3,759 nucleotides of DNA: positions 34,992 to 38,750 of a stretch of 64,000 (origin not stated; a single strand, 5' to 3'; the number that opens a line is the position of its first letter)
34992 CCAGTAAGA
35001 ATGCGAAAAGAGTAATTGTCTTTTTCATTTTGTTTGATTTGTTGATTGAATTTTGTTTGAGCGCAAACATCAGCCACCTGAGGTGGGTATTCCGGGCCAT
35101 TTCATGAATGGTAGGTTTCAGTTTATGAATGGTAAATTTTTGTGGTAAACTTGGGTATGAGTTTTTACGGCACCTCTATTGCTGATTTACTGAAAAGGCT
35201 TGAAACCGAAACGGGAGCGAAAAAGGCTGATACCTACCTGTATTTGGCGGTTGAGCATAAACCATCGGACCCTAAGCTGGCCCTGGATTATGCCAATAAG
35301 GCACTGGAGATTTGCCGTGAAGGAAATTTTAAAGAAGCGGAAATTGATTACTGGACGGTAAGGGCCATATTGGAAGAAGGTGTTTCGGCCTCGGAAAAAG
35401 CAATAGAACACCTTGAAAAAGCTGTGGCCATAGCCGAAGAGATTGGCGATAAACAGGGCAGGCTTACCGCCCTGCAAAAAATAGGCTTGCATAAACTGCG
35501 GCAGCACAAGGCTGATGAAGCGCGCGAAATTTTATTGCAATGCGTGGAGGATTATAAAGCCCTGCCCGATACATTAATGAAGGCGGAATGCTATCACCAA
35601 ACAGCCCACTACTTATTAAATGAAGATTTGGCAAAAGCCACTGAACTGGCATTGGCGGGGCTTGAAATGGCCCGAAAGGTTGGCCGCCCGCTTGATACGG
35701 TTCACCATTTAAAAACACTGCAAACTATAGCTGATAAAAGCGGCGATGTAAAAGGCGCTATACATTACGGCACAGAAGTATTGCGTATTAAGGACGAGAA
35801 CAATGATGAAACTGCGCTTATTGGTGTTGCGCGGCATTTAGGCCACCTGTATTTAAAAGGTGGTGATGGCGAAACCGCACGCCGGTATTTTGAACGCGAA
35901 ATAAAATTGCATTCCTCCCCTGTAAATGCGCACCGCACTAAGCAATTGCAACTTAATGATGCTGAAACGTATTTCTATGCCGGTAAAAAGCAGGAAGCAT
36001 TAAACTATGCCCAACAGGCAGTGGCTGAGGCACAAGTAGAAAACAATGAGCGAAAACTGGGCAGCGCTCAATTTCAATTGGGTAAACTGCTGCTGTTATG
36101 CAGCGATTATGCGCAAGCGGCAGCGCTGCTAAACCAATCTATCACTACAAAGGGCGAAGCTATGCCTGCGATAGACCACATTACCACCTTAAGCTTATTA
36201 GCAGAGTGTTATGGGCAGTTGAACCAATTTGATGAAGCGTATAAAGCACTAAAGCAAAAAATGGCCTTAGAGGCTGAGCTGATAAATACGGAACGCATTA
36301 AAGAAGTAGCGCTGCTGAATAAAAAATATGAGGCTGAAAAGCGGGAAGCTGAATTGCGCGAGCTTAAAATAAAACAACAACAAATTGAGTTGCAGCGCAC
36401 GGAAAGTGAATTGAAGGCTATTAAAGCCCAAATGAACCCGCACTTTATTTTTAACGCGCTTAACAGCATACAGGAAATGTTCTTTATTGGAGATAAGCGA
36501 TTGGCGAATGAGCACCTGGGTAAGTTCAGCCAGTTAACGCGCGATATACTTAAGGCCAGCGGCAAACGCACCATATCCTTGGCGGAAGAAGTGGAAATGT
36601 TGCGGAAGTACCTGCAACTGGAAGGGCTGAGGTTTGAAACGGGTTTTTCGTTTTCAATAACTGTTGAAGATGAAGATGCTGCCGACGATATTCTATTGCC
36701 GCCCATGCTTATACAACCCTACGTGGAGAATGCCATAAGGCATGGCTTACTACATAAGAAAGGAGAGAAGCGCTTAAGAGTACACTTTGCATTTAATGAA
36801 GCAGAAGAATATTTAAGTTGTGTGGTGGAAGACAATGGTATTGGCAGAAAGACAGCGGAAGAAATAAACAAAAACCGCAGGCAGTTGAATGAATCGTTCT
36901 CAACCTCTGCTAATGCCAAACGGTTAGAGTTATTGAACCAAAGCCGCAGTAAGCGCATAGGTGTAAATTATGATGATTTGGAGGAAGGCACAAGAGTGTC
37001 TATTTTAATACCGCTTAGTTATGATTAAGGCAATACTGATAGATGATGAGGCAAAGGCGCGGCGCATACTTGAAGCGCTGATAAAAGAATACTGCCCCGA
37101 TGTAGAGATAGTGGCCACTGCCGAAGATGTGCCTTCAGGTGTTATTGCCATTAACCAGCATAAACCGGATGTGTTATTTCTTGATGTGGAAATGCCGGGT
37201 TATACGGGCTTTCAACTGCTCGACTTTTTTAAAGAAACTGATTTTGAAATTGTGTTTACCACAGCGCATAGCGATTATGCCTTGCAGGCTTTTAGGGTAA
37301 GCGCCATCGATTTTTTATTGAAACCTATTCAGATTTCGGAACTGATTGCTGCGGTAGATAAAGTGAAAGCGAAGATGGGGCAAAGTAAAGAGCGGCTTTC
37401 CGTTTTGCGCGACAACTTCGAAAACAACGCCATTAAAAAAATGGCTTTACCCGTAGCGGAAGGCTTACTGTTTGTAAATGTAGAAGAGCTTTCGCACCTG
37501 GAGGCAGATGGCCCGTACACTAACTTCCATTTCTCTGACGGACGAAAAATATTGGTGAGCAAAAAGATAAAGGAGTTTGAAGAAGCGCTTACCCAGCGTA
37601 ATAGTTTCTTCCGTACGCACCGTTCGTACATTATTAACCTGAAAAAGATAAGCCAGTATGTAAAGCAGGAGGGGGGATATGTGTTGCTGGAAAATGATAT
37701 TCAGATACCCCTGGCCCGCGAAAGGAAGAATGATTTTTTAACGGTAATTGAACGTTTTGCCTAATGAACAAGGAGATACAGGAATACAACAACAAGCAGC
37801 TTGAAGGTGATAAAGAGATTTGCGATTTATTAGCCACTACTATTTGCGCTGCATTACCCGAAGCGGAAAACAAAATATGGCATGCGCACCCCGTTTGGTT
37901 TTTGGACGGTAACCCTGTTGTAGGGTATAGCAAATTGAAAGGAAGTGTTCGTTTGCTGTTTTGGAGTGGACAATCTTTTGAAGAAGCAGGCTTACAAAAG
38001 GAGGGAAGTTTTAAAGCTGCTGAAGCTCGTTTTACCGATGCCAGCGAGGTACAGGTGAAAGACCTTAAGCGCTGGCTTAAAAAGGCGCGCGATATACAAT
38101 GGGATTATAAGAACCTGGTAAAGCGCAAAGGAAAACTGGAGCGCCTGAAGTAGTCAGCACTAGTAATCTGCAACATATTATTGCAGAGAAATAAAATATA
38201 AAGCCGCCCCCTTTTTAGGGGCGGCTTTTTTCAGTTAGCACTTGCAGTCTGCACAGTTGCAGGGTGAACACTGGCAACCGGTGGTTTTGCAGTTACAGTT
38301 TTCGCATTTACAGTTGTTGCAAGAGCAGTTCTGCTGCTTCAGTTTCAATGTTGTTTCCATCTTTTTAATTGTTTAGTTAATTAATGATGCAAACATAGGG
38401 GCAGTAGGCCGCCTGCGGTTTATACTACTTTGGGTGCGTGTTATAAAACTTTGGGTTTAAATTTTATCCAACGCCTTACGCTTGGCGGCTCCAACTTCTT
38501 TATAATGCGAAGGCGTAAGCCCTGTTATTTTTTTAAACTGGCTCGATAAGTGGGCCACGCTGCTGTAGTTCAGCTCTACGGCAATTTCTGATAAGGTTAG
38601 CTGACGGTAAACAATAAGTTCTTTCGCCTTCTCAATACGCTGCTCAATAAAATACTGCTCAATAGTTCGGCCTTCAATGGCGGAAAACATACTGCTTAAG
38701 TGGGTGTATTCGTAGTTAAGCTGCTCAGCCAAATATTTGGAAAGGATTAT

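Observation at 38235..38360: Hidden 41-codon gene for a metallothionein-like peptide (12 Cys, internally duplicated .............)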

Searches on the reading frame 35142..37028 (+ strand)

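Call 6: search_protein_families(library=pfam, proteins=[window:35142-37028:+], max_evalue=1)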
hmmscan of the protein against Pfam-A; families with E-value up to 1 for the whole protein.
window:35142-37028:+ (628 aa): 18 families
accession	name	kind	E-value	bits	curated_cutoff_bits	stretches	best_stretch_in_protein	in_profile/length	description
PF06580.19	His_kinase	-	3.7e-22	78.8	25.2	1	423-500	2-79/81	Histidine kinase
PF13424.12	TPR_12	-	2.6e-20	72.8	30.1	5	85-139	20-76/77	Tetratricopeptide repeat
PF07719.23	TPR_2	-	7.9e-07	29.2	27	0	350-372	4-26/34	Tetratricopeptide repeat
PF00515.34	TPR_1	-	4.7e-06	26.6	27.8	1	349-372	3-26/34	Tetratricopeptide repeat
PF13176.12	TPR_7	-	5.3e-06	26.6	27.9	2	349-377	1-29/36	Tetratricopeptide repeat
PF02518.31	HATPase_c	-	0.00041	21.2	26.4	1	524-625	10-109/111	Histidine kinase-, DNA gyrase B-, and HSP90-like ATPase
PF03460.22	NIR_SIR_ferr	-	0.0009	19.4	24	1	70-132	9-67/69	Nitrite/Sulfite reductase ferredoxin-like half domain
PF13428.12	TPR_14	-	0.00099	20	23.5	0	231-261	5-35/44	Tetratricopeptide repeat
PF13174.12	TPR_6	-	0.0033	18.4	26.3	0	352-372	5-25/33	Tetratricopeptide repeat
PF12895.13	ANAPC3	-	0.0053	17.4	27.2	2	350-373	26-49/82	Anaphase-promoting complex, cyclosome, subunit 3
PF13181.12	TPR_8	-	0.0079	16.7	25.7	0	351-372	5-26/34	Tetratricopeptide repeat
PF13581.12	HATPase_c_2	-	0.014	15.8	27.4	1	529-580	41-89/127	Histidine kinase-like ATPase domain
PF16068.10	DUF4810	-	0.018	16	34.7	1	228-257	46-75/85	Domain of unknown function (DUF4810)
PF17358.7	DUF5384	-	0.018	15.6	25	1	367-424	35-91/145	Family of unknown function (DUF5384)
PF14559.12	TPR_19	-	0.031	15.1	25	1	322-372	6-50/68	Tetratricopeptide repeat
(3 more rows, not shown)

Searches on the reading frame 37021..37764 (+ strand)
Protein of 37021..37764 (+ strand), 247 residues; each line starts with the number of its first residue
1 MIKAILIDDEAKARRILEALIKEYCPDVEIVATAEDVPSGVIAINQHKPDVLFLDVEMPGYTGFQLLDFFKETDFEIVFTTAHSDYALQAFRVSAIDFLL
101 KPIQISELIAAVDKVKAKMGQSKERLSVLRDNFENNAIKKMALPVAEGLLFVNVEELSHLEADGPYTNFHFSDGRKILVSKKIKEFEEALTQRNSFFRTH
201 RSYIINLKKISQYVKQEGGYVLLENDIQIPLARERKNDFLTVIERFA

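Call 6: search_protein_families(library=pfam, proteins=[window:37021-37764:+], max_evalue=1)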
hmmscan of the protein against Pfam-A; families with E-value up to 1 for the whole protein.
window:37021-37764:+ (247 aa): 3 families
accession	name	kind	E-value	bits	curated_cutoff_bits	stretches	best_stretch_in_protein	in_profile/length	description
PF00072.30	Response_reg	-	5e-20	72.2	30.2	1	5-112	2-110/111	Response regulator receiver domain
PF04397.21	LytTR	-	1.5e-15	57.7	22.6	1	149-241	3-95/98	LytTr DNA-binding domain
PF11594.13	Med28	-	0.083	13.8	29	1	157-217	14-73/102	Mediator complex subunit 28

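Call 48: find_encoding_contigs(protein=window:37021-37764:+, flank=2500, max_places=3)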
Protein window:37021-37764:+ (247 aa): 3 contigs read that carry it; 3 places shown.
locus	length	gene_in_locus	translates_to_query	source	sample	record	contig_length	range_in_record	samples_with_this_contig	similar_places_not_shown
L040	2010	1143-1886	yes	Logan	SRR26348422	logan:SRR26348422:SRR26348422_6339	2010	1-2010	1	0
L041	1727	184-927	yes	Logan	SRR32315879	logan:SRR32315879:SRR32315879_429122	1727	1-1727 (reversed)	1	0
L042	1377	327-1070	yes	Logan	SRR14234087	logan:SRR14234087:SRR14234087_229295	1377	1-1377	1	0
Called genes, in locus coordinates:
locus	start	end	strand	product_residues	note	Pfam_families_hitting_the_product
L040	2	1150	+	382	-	?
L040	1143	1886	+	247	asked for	PF00072:Response_reg, PF04397:LytTR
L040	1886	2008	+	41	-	?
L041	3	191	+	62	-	?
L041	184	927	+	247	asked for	PF00072:Response_reg, PF04397:LytTR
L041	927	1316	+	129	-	PF08818:DUF1801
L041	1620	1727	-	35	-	?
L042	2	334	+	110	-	?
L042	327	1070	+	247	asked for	PF00072:Response_reg, PF04397:LytTR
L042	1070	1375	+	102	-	?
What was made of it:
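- Tried and rejected: The nearly identical contig L041 has no gene called at the peptide's position (call 48).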

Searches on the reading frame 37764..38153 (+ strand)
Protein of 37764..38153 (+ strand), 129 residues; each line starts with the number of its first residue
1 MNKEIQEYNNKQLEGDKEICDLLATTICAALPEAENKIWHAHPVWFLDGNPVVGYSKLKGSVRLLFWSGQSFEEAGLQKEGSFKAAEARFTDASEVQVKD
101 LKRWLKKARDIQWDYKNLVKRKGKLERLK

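Call 6: search_protein_families(library=pfam, proteins=[window:37764-38153:+], max_evalue=1)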
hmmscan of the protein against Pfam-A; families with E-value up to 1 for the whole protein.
window:37764-38153:+ (129 aa): 1 family
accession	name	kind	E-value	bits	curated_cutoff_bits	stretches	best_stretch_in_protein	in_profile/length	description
PF08818.16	DUF1801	-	5.8e-09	36.7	27.2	1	17-108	2-84/85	Domain of unknown function (DU1801)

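Call 7: search_protein_families(library=ncbifam, proteins=[window:37764-38153:+], max_evalue=1)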
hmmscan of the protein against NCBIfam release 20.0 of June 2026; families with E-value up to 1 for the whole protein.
window:37764-38153:+ (129 aa): 0 families

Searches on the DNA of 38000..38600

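Call 75: search_rna_families(source=window, start=38000, end=38600, threshold=evalue, max_evalue=1)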
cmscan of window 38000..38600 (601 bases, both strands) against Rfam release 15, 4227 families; matches with E-value up to 1: 10.
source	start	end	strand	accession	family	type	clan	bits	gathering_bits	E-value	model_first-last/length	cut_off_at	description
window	38191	38339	-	RF00506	Thr_leader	Cis-reg; leader;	-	27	55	0.0063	1-118/118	no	Threonine operon leader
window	38164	38232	+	RF00506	Thr_leader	Cis-reg; leader;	-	25.7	55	0.013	1-118/118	no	Threonine operon leader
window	38161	38236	+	RF02075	STnc230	Gene; sRNA;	-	24.9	50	0.25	1-83/83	no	Enterobacterial sRNA STnc230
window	38162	38231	+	RF00512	Leu_leader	Cis-reg; leader;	-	24.1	50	0.012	1-148/148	no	Leucine operon leader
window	38160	38233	+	RF01859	Phe_leader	Cis-reg; leader;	-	22.8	55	0.21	1-125/125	no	Phenylalanine leader peptide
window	38192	38261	-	RF02074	STnc240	Gene; sRNA;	-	22.3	55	0.83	1-77/77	no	Enterobacterial sRNA STnc240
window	38199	38227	+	RF02677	NsiR4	Gene; sRNA;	-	22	40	0.016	37-65/65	no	Nitrogen stress-induced RNA 4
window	38197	38287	-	RF02552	RcsR1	Gene; sRNA;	-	20.3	60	0.11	1-96/96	no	RcsR1 sRNA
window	38157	38231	+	RF02552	RcsR1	Gene; sRNA;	-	19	60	0.24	1-96/96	no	RcsR1 sRNA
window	38155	38236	+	RF02076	STnc100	Gene; sRNA;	-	15.5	47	0.57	1-206/206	no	Gammaproteobacterial sRNA STnc100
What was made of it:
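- Rfam gives weak, sub-threshold matches to the Thr and Leu leaders (27 bits against a gathering score of 55, call 75).
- Tried and rejected: Rfam: only sub-threshold, terminator-driven hits (call 75).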
